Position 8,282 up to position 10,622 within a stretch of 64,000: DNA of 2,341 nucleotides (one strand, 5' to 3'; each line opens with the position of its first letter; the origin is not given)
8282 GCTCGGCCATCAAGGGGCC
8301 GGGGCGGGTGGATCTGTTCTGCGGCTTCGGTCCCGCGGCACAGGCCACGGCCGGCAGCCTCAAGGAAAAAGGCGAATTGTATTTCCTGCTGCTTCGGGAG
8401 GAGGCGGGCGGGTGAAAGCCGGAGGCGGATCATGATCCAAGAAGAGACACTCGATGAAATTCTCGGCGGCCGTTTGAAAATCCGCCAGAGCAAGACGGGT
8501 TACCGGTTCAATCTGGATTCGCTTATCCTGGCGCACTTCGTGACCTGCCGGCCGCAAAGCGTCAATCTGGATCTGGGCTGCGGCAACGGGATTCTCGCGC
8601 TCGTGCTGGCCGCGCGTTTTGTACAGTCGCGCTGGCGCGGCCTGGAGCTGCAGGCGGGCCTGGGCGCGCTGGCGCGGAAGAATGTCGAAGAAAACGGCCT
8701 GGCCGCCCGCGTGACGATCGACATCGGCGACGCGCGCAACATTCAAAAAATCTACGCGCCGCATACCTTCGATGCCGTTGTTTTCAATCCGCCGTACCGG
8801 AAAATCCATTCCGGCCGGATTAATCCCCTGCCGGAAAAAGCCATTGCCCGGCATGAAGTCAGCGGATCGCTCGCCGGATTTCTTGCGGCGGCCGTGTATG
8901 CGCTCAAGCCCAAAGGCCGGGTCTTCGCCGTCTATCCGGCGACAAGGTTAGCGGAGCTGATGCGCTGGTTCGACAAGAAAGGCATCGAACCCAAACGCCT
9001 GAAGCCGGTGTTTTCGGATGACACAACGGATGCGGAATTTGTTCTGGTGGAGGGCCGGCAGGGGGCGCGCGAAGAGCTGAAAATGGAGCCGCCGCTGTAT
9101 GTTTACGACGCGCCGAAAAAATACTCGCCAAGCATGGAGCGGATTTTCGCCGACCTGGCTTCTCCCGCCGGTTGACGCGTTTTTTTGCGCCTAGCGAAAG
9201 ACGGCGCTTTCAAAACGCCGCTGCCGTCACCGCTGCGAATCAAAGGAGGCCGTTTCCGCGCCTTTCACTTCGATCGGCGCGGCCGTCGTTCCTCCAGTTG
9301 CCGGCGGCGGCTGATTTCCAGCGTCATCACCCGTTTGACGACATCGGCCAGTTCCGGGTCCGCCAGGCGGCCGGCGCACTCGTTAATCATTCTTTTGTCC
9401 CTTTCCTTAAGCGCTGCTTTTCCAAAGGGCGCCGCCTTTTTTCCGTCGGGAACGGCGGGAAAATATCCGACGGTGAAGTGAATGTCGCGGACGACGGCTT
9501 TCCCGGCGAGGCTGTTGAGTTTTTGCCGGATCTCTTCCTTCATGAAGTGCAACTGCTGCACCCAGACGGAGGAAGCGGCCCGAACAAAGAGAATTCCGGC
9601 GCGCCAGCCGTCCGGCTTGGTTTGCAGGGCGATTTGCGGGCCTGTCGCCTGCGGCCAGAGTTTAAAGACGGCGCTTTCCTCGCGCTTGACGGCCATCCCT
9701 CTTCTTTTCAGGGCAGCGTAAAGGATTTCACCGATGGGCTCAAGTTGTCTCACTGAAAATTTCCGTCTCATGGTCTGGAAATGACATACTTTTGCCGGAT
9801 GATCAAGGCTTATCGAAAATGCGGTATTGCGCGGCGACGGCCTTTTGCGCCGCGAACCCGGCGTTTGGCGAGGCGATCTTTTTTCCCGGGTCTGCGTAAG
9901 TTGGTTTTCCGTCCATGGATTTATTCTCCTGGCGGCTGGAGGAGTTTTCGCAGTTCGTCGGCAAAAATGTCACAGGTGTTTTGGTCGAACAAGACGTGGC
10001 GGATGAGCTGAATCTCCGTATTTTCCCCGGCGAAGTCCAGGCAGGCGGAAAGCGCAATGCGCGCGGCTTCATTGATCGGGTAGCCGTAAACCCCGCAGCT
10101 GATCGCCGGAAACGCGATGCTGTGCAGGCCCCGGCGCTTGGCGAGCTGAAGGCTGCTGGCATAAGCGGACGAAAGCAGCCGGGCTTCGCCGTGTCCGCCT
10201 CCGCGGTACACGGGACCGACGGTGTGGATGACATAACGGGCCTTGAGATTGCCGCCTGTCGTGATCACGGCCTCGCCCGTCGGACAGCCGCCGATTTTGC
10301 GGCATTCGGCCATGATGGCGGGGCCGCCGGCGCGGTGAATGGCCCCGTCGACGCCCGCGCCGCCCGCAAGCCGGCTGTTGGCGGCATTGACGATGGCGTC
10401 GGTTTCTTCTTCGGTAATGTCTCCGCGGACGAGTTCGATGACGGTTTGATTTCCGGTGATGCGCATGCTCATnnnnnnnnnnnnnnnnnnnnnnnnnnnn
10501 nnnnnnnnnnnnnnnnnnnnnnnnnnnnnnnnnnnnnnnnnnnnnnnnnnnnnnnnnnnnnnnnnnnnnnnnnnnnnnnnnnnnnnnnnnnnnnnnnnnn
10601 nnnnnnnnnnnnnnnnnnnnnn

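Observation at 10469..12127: Naturally circularly permuted cofactor-independent phosphoglycerate mutase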

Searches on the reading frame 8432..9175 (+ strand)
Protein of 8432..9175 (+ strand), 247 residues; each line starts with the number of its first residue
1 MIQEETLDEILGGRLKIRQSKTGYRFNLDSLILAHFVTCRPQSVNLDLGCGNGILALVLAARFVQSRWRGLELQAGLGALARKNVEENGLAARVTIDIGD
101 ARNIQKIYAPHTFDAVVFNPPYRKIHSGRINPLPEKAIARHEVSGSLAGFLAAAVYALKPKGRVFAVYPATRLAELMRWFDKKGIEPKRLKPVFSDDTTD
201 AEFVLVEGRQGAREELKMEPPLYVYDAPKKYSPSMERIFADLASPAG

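Call 55: search_protein_families(library=pfam, proteins=[window:8432-9175:+], max_evalue=0.001)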
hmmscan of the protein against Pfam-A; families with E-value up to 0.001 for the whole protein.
window:8432-9175:+ (247 aa): 7 families
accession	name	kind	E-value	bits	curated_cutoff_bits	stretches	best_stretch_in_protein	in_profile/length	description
PF05175.20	MTS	-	3.3e-11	43.6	23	1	32-126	23-112/170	Methyltransferase small domain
PF13649.12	Methyltransf_25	-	7.5e-10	39.8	27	1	46-118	2-70/97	Methyltransferase domain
PF13847.12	Methyltransf_31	-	1.1e-08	35.3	27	1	45-170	7-113/145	Methyltransferase domain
PF08241.18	Methyltransf_11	-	6.1e-07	30.4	21.2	1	46-118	1-66/95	Methyltransferase domain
PF01135.25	PCMT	-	1.5e-05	25.4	20.3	1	35-117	67-147/210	Protein-L-isoaspartate(D-aspartate) O-methyltransferase (PCMT)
PF02384.22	N6_Mtase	-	0.00024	21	20.4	1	33-170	38-185/311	N-6 DNA Methylase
PF08242.18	Methyltransf_12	-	0.00045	21.3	30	1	46-118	1-71/98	Methyltransferase domain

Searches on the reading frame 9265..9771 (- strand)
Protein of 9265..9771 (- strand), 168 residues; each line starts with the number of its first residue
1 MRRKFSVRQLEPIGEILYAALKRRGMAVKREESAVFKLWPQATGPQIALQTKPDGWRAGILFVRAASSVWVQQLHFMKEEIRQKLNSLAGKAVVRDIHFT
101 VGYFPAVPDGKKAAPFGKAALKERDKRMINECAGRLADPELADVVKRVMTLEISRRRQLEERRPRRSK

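Call 55: search_protein_families(library=pfam, proteins=[window:9265-9771:-], max_evalue=0.001)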
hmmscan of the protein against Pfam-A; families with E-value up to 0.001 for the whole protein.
window:9265-9771:- (168 aa): 1 family
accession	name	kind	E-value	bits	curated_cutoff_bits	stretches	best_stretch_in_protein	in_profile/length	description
PF05258.17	DciA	-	3.3e-19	69.3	24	1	12-99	1-89/89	Dna[CI] antecedent, DciA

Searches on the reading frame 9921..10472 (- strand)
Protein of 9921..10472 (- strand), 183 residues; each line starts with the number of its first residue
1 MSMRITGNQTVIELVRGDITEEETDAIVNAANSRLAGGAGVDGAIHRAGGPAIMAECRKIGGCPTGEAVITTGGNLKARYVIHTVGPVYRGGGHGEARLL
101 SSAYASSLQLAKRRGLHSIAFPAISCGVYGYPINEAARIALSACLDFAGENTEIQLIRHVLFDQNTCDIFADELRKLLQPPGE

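Call 55: search_protein_families(library=pfam, proteins=[window:9921-10472:-], max_evalue=0.001)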
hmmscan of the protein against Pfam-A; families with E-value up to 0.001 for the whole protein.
window:9921-10472:- (183 aa): 1 family
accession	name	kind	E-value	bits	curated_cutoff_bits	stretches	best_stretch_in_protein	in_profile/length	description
PF01661.27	Macro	-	3.9e-47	159.5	22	1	28-140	1-118/118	Macro domain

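Call 72: search_protein_families(library=ncbifam, proteins=[window:9921-10472:-], max_evalue=0.001)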
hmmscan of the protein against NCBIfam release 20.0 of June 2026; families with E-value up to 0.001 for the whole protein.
window:9921-10472:- (183 aa): 11 families
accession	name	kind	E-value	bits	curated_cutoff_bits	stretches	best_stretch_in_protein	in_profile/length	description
NF001664.0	PRK00431.1-6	equivalog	6.8e-66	220.9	200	1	10-175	2-170/173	O-acetyl-ADP-ribose deacetylase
NF001663.0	PRK00431.1-4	equivalog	2.1e-60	203.7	285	1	10-174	7-175/180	ADP-ribose-binding protein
NF001660.0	PRK00431.1-1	equivalog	1.4e-55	187.6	271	1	10-172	3-169/177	O-acetyl-ADP-ribose deacetylase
NF001661.0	PRK00431.1-2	equivalog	6.6e-51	172.7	291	1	12-172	3-169/179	O-acetyl-ADP-ribose deacetylase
NF009880.0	PRK13341.1-1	equivalog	5.1e-43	147.3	891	1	11-174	428-597/599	AAA family ATPase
NF001667.0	PRK00431.2-3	equivalog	1.4e-40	138.9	252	1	8-178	6-177/182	ADP-ribose-binding protein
NF001668.0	PRK00431.2-4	equivalog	2e-36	125.3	278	1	12-170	51-208/220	ADP-ribose-binding protein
NF003163.0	PRK04143.1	equivalog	8.9e-36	123.6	272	1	8-170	81-256/265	protein-ADP-ribose hydrolase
NF001665.0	PRK00431.2-1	equivalog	5.5e-34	117.2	315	1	11-173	9-170/177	ADP-ribose-binding protein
NF001662.0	PRK00431.1-3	equivalog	4.8e-25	88.4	215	1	10-168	3-175/185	[protein ADP-ribosylglutamate] hydrolase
NF001666.0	PRK00431.2-2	equivalog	1.7e-20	73.6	246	1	12-154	3-144/164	ADP-ribose-binding protein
